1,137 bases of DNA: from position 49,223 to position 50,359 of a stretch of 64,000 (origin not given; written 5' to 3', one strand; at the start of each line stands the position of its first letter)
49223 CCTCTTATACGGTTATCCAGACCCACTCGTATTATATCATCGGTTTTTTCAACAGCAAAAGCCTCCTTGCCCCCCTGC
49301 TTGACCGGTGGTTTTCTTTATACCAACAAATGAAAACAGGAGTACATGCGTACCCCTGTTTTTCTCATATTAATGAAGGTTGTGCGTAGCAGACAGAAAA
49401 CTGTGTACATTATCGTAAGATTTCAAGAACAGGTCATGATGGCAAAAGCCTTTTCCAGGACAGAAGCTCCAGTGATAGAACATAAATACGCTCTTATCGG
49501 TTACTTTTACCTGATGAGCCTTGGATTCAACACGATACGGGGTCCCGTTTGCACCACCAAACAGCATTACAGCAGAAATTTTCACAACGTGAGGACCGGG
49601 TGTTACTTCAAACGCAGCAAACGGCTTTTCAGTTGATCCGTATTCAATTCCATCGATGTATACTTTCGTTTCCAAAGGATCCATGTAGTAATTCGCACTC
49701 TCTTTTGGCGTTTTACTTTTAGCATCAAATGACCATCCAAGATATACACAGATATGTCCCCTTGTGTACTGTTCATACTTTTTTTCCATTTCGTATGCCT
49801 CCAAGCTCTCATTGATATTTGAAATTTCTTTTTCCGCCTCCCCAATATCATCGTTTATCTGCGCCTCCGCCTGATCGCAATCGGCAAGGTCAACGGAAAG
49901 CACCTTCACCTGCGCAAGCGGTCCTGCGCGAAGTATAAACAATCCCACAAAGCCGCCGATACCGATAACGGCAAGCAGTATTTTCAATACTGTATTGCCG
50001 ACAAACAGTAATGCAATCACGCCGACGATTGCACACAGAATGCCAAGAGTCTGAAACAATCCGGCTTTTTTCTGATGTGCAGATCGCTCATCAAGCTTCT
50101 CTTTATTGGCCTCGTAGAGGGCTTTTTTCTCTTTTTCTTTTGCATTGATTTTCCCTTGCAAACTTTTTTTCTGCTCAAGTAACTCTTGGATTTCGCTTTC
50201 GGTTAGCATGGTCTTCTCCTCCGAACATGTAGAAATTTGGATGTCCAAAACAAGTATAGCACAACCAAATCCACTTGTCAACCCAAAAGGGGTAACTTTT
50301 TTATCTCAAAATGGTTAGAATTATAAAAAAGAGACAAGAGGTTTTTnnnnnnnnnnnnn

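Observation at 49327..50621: Low-GC two-gene cassette (XRE HTH plus coiled-coil/PEGA-like membrane protein) bounded by perfect 39-bp direct repeats that are themselves terminator hairpins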

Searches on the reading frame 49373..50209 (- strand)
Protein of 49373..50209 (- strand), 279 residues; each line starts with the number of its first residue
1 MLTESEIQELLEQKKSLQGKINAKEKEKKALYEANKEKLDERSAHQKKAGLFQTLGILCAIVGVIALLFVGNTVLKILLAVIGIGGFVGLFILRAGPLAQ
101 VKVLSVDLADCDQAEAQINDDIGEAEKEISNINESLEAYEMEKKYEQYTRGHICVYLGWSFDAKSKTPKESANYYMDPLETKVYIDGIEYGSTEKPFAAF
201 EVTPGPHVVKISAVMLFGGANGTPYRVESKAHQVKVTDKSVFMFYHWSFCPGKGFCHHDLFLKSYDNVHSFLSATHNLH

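Call 7: search_protein_families(library=pfam, proteins=[window:49373-50209:-], max_evalue=0.1)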
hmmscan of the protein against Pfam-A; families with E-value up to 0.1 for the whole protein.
window:49373-50209:- (279 aa): 4 families
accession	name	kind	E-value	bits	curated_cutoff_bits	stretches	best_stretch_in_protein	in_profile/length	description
PF20990.2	DUF2207_C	-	0.0031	17.7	33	1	24-94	103-186/247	Predicted membrane protein (DUF2207) C-terminal domain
PF11026.13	DUF2721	-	0.0084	16.4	28.3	1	15-88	30-107/129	Protein of unknown function (DUF2721)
PF08308.17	PEGA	-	0.016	15.6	20.8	1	178-212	10-42/71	PEGA domain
PF04791.21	LMBR1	-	0.072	12.4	31.9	0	32-148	110-240/510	LMBR1-like membrane protein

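Call 8: search_protein_families(library=padloc, proteins=[window:49373-50209:-], max_evalue=1)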
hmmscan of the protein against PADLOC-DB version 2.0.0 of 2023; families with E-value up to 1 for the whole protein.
window:49373-50209:- (279 aa): 1 family
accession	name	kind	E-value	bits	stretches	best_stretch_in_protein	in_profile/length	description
PDLC03859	LmuB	-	2.7e-05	21.5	1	4-146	373-469/611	-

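Call 9: search_protein_families(library=phrogs, proteins=[window:49373-50209:-], max_evalue=0.1)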
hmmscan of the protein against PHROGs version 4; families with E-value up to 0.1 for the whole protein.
window:49373-50209:- (279 aa): 2 families
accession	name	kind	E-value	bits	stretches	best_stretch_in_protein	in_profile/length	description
phrog_77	-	DNA, RNA and nucleotide metabolism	0.046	13.2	0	5-140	478-757/967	SbcC-like subunit of palindrome specific endonuclease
phrog_21924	-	unknown function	0.087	14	0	55-94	61-99/132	-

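Call 10: find_encoding_contigs(protein=window:49373-50209:-, flank=6000, max_places=10)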
Protein window:49373-50209:- (279 aa): 6 contigs read that carry it; 6 places shown.
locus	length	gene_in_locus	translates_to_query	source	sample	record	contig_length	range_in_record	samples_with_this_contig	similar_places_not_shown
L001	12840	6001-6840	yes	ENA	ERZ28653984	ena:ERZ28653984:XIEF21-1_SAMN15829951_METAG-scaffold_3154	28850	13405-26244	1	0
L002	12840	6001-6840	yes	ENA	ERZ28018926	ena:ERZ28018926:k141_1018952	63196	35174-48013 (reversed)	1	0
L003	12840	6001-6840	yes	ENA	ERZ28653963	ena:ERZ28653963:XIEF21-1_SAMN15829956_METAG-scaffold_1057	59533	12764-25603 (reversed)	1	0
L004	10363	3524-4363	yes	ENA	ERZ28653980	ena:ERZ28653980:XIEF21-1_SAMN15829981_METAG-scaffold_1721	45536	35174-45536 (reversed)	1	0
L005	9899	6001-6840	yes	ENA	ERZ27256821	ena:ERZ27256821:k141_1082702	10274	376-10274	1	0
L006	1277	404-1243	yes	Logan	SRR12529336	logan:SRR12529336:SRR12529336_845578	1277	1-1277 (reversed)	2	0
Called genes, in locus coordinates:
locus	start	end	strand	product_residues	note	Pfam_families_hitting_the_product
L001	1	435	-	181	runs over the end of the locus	-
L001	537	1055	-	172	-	PF04542:Sigma70_r2, PF04545:Sigma70_r4, PF08281:Sigma70_r4_2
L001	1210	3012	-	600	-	PF00144:Beta-lactamase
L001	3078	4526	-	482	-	-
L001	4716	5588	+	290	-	PF07833:Cu_amine_oxidN1, PF07486:Hydrolase_2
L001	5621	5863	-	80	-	PF13443:HTH_26, PF01381:HTH_3 (weak)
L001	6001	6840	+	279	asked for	-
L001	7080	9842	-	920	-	PF00690:Cation_ATPase_N, PF00122:E1-E2_ATPase, PF00702:Hydrolase, PF13246:Cation_ATPase, PF08282:Hydrolase_3 (faint), PF00689:Cation_ATPase_C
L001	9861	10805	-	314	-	PF01544:CorA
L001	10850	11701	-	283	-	PF02588:YitT_membrane, PF10035:DUF2179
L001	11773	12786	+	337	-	PF00575:S1, PF23459:S1_RRP5 (faint)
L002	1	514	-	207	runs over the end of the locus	-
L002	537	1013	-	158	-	PF04542:Sigma70_r2, PF04545:Sigma70_r4, PF08281:Sigma70_r4_2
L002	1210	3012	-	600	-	PF00144:Beta-lactamase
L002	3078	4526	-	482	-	-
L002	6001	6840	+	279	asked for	-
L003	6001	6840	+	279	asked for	-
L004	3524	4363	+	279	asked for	-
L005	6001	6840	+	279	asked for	-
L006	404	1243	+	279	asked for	-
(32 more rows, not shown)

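Call 13: find_homologous_proteins(query=window:49373-50209:-)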
Query window:49373-50209:- (279 aa): 9 proteins with E <= 0.001 among 1147 candidates.
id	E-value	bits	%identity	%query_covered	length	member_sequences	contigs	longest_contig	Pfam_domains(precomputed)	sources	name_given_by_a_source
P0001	4.2e-184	628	100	100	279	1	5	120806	-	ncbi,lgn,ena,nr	ncbi:MAG: hypothetical protein IJZ08_08585 [Clostridia bacterium]|nr:hypothetical protein [Clostridi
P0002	3.9e-106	372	63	100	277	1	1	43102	-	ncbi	-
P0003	2.9e-63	232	45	100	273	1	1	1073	-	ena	-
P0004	1.5e-56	210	39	100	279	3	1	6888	-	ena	-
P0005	9.1e-56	207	44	99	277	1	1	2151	-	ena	-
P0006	3.9e-54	202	41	100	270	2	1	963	-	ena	-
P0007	3.1e-53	199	41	100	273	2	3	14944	-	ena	-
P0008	3.7e-53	199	42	99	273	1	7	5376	-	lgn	-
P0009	1.3e-51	194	41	100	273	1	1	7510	-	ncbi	-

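Call 14: find_encoding_contigs(protein=P0002, flank=6000, max_places=4)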
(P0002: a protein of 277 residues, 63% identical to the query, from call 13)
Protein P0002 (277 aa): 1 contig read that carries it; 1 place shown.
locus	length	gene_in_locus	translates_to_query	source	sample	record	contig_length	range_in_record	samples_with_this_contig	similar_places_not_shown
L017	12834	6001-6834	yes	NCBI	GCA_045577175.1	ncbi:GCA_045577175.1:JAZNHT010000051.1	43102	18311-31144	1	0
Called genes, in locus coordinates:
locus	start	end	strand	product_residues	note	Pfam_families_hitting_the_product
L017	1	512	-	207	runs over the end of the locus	-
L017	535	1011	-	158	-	PF04542:Sigma70_r2, PF04545:Sigma70_r4, PF08281:Sigma70_r4_2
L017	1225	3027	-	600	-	PF00144:Beta-lactamase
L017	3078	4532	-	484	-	PF13416:SBP_bac_8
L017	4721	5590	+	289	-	PF07833:Cu_amine_oxidN1, PF07486:Hydrolase_2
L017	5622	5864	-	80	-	PF13560:HTH_31 (weak), PF13443:HTH_26, PF01381:HTH_3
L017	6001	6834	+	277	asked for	-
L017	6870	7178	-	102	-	PF05437:AzlD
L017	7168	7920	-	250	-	PF03591:AzlC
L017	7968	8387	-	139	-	PF01948:PyrI, PF02748:PyrI_C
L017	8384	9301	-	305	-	PF02729:OTCace_N, PF00185:OTCace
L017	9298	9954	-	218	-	PF00156:Pribosyltran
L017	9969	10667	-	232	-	PF00215:OMPdecase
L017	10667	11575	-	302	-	PF01180:DHO_dh, PF01207:Dus, PF03060:NMO (weak)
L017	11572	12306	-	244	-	PF00175:NAD_binding_1, PF10418:DHODB_Fe-S_bind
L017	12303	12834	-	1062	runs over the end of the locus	PF25596:CPSase_L_D1, PF02786:CPSase_L_D2, PF07478:Dala_Dala_lig_C, PF02787:CPSase_L_D3, PF25596:CPSase_L_D1, PF02786:CPSase_L_D2, PF07478:Dala_Dala_lig_C, PF02142:MGS, +4 more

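Call 15: find_encoding_contigs(protein=P0007, flank=6000, max_places=4)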
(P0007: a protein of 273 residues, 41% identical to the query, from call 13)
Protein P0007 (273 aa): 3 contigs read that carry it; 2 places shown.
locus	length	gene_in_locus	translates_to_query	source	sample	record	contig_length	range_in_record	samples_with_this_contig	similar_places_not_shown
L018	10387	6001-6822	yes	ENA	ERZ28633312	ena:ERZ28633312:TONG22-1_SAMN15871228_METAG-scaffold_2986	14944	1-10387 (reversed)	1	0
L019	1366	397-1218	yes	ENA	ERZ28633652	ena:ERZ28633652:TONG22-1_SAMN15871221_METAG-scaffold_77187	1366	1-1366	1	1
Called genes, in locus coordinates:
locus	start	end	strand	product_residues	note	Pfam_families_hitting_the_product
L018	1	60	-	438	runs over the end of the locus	-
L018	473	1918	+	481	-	-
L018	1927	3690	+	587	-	PF03009:GDPD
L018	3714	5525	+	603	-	-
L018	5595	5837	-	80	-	PF13443:HTH_26, PF01381:HTH_3 (weak)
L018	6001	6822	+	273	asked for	-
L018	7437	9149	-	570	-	PF00501:AMP-binding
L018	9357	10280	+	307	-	PF01699:Na_Ca_ex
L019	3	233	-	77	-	?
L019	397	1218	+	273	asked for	-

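Call 16: find_encoding_contigs(protein=P0009, flank=6000, max_places=4)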
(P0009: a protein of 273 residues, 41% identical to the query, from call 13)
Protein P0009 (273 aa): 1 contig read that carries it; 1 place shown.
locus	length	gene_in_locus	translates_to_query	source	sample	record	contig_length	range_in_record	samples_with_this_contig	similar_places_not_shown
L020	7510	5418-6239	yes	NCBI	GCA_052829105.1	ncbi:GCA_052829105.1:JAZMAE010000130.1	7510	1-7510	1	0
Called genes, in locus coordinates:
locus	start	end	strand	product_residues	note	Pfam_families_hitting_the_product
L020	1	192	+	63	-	?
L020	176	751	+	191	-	PF02163:Peptidase_M50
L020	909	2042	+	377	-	PF00005:ABC_tran, PF13401:AAA_22 (faint)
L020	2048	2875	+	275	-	PF00528:BPD_transp_1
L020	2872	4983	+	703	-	PF00528:BPD_transp_1, PF01547:SBP_bac_1, PF13416:SBP_bac_8, PF13531:SBP_bac_11 (weak), PF13343:SBP_bac_6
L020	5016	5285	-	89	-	PF13560:HTH_31, PF12844:HTH_19, PF13443:HTH_26 (weak), PF01381:HTH_3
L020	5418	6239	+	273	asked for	-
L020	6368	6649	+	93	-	PF15566:Imm32 (weak)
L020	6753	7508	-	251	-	?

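Call 17: find_encoding_contigs(protein=P0004, flank=6000, max_places=4)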
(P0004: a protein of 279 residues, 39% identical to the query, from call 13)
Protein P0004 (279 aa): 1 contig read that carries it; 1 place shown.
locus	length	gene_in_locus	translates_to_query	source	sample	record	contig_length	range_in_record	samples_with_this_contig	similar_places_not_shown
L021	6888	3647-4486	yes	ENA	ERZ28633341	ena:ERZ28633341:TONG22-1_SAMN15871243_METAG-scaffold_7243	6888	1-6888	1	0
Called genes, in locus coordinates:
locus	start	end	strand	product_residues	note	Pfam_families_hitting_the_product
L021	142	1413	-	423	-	PF01743:PolyA_pol, PF12627:PolyA_pol_RNAbd, PF13735:tRNA_NucTran2_2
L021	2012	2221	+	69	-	-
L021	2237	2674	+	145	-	-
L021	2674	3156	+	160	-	-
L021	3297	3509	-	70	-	PF12844:HTH_19 (weak), PF13560:HTH_31, PF01381:HTH_3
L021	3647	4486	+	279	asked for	-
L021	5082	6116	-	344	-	PF01207:Dus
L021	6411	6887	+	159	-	?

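Call 43: predict_structure(alignment_id=A1)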
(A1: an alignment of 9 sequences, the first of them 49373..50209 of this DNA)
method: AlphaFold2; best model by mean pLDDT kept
length: 279 residues; sequences in the alignment: 9
mean_pLDDT: 88.8   pTM: 0.62
mean pLDDT of the five models: 88.8, 88.1, 88.0, 87.9, 84.3
residues with pLDDT >= 90: 146; 70-90: 123; 50-70: 8; < 50: 2
segments of 3 or more residues with pLDDT < 50: none
pLDDT, mean of each block of 10 residues (from residue 1): 89 97 97 95 93 90 85 84 86 90 94 96 97 90 86 90 90 86 89 76 92 82 86 91 92 83 89 70
secondary structure, 60 per line:
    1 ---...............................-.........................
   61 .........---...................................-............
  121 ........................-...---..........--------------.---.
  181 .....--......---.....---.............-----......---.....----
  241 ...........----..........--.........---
elements in order: H4-34 H36-69 H73-107 H109-144 E152-161 E180-185 E188-193 E197-201 E205-217 E223-228 E232-236 E241-251 E256-265 H268-276

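Call 44: search_protein_representatives(alignment_id=A1)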
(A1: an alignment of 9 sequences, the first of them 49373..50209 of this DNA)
Query: 9 sequences, 278 profile positions. Proteins with E-value up to 0.001 (for the whole library): 91; up to 1e-10: 40; up to 1e-30: 10. The best 91 are listed.
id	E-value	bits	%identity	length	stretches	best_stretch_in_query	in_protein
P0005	6.0e-128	442.4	-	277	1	1-277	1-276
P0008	3.9e-121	420.0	-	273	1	1-276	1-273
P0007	1.8e-119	414.6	-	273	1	1-277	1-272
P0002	2.2e-118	411.1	-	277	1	1-277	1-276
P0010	5.9e-86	304.6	-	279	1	1-275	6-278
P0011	7.8e-70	251.8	-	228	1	53-275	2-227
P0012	4.4e-65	236.2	-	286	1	1-275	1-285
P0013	8.5e-51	189.3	-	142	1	142-275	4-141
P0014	2.5e-44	168.1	-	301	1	1-276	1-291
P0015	1.7e-37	145.7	-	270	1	13-270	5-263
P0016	5.7e-22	94.7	-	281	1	7-275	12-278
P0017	1.7e-21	93.2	-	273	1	6-267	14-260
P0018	2.0e-20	89.7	-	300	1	6-273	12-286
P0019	1.2e-19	87.1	-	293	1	4-273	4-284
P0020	1.8e-18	83.2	-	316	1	12-273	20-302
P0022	4.2e-16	75.5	-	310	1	5-273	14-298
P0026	1.1e-15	74.2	-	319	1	5-273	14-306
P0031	4.4e-14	68.9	-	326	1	6-273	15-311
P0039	2.4e-12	63.2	-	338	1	8-268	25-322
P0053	2.5e-09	53.3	-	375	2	177-276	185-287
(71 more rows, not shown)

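Call 46: search_protein_families(library=pfam, proteins=[P0010, P0012, P0014, P0016, P0018, P0020, P0022, P0026, P0031, P0039], max_evalue=0.01)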
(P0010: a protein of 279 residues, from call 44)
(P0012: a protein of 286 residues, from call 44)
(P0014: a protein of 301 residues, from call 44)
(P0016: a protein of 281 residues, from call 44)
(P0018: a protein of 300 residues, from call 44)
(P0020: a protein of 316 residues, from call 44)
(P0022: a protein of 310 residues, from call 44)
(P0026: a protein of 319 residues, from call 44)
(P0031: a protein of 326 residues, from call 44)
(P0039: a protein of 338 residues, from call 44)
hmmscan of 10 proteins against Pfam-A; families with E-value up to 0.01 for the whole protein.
P0010 (279 aa): 3 families
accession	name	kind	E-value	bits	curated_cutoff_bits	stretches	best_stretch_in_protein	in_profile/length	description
PF12650.12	DUF3784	-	0.00014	22.5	28.1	1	38-100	31-91/94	Domain of unknown function (DUF3784)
PF19795.4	DUF6279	-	0.0012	19.2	27.7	1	17-62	85-130/195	Family of unknown function (DUF6279)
PF20990.2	DUF2207_C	-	0.0013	18.9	33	1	15-110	107-194/247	Predicted membrane protein (DUF2207) C-terminal domain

P0012 (286 aa): 3 families
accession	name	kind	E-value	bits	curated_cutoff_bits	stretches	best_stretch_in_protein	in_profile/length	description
PF06476.17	DUF1090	-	0.0026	18.2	24.4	1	93-156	33-94/110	Protein of unknown function (DUF1090)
PF02403.27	Seryl_tRNA_N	-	0.006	17.3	28.2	1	92-158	14-81/108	Seryl-tRNA synthetase N-terminal domain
PF14927.11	Neurensin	-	0.0083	16.3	27.7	0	24-122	12-91/132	Neurensin/Transmembrane protein 74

P0014 (301 aa): 1 family
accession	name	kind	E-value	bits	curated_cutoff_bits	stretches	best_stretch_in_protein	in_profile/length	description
PF12420.13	DUF3671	-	0.0094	15.9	34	0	6-107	107-214/223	Fam-L, Fam-M like protein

P0016 (281 aa): 1 family
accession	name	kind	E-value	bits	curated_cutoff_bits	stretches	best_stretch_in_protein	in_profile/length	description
PF20990.2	DUF2207_C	-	0.0051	17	33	1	25-101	103-179/247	Predicted membrane protein (DUF2207) C-terminal domain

P0018 (300 aa): 4 families
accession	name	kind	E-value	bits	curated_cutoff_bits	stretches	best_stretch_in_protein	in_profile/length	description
PF20990.2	DUF2207_C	-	0.0012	19.1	33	1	12-106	103-189/247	Predicted membrane protein (DUF2207) C-terminal domain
PF06810.17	Phage_scaffold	-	0.0013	19.2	35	0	101-156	41-101/170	Phage capsid assembly scaffolding protein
PF09534.15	Trp_oprn_chp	-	0.0026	18.1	29.6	1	63-106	46-88/180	Tryptophan-associated transmembrane protein (Trp_oprn_chp)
PF04123.18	DUF373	-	0.0082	16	28.3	0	54-120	146-213/335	Domain of unknown function (DUF373)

P0020 (316 aa): 3 families
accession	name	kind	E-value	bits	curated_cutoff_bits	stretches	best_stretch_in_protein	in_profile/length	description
PF04012.17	PspA_IM30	-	0.0033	17.5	33.9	0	106-172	89-155/220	PspA/IM30 family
PF10112.14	Halogen_Hydrol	-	0.0057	17.1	29.8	0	66-151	5-90/191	5-bromo-4-chloroindolyl phosphate hydrolysis protein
PF04645.17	DUF603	-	0.0078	16.4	22.6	0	127-193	110-176/181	Protein of unknown function, DUF603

P0022 (310 aa): 1 family
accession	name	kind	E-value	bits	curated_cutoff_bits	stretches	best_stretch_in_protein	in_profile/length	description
PF20990.2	DUF2207_C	-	0.004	17.3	33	0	16-114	91-192/247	Predicted membrane protein (DUF2207) C-terminal domain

P0026 (319 aa): 4 families
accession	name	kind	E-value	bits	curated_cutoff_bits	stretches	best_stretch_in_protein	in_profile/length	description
PF14235.11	DUF4337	-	0.0001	22.9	27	1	13-105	69-160/161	Domain of unknown function (DUF4337)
PF08614.16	ATG16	-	0.0023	18.6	33.7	1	109-158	94-143/200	Autophagy protein 16 (ATG16)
PF11932.13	DUF3450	-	0.004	16.9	32.6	1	113-161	47-95/241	Protein of unknown function (DUF3450)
PF24319.2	DUF7491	-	0.009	16.7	30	1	115-161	40-86/90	Coiled-coil region of unknown function (DUF7491)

P0031 (326 aa): 2 families
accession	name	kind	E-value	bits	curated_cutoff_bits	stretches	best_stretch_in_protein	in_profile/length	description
PF14235.11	DUF4337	-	0.0016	19.1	27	1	6-106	60-160/161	Domain of unknown function (DUF4337)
PF20990.2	DUF2207_C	-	0.0066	16.6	33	1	12-107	84-180/247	Predicted membrane protein (DUF2207) C-terminal domain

P0039 (338 aa): 3 families
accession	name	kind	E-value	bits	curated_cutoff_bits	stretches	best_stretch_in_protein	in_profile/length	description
PF09925.14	DUF2157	-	0.0027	17.9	32.4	1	47-125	7-85/146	Predicted membrane protein (DUF2157)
PF05745.16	CRPA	-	0.0037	17.8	23.6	1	76-122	67-114/150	Chlamydia 15 kDa cysteine-rich outer membrane protein (CRPA)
PF07332.16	Phage_holin_3_6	-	0.0049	17.3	28.4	1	77-130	46-98/116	Putative Actinobacterial Holin-X, holin superfamily III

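Call 51: find_encoding_contigs(protein=P0008, flank=5000, max_places=6)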
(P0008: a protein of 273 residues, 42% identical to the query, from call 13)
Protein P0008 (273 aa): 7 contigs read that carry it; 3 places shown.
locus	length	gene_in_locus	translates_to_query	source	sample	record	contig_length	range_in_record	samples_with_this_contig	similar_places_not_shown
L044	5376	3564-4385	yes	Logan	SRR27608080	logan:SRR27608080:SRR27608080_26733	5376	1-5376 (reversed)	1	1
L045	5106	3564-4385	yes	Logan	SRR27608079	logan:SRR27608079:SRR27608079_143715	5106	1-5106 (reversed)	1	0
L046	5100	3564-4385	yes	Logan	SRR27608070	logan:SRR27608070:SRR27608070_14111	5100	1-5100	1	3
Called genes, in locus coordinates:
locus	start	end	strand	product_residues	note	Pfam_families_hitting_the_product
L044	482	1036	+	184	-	PF07638:Sigma70_ECF (faint), PF04542:Sigma70_r2, PF08281:Sigma70_r4_2 (faint), PF04545:Sigma70_r4 (weak)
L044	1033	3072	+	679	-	-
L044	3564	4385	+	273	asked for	-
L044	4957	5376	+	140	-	?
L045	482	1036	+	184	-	PF07638:Sigma70_ECF (faint), PF04542:Sigma70_r2, PF08281:Sigma70_r4_2 (faint), PF04545:Sigma70_r4 (weak)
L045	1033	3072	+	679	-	-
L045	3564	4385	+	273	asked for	-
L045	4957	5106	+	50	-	?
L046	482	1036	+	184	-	PF07638:Sigma70_ECF (faint), PF04542:Sigma70_r2, PF08281:Sigma70_r4_2 (faint), PF04545:Sigma70_r4 (weak)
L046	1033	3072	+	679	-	-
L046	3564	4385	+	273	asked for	-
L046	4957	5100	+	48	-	?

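Call 52: find_encoding_contigs(protein=P0010, flank=5000, max_places=6)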
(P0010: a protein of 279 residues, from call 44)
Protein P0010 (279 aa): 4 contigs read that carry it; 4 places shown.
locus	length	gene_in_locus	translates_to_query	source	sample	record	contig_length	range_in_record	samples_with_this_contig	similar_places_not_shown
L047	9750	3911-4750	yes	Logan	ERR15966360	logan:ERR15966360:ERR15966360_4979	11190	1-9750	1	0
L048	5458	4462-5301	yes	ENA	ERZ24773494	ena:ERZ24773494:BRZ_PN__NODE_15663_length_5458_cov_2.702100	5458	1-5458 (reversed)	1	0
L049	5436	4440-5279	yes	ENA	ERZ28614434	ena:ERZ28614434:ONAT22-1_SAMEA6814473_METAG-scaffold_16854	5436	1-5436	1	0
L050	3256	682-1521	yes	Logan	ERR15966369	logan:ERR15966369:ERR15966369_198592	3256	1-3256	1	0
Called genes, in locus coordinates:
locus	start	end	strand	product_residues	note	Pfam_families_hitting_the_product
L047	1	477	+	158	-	?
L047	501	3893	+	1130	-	PF00404:Dockerin_1, PF09479:Flg_new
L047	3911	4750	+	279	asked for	-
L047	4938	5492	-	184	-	PF06962:rRNA_methylase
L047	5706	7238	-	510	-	PF10396:TrmE_N, PF12631:MnmE_helical, PF01926:MMR_HSR1, PF02421:FeoB_N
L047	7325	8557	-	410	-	-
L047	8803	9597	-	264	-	PF20434:BD-FAE, PF07859:Abhydrolase_3, PF00326:Peptidase_S9 (weak)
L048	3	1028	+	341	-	?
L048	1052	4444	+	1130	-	PF00404:Dockerin_1, PF09479:Flg_new (weak)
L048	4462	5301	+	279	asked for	-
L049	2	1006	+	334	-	?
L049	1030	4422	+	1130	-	PF00404:Dockerin_1, PF09479:Flg_new (weak)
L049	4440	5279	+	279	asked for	-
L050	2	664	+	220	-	?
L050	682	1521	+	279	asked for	-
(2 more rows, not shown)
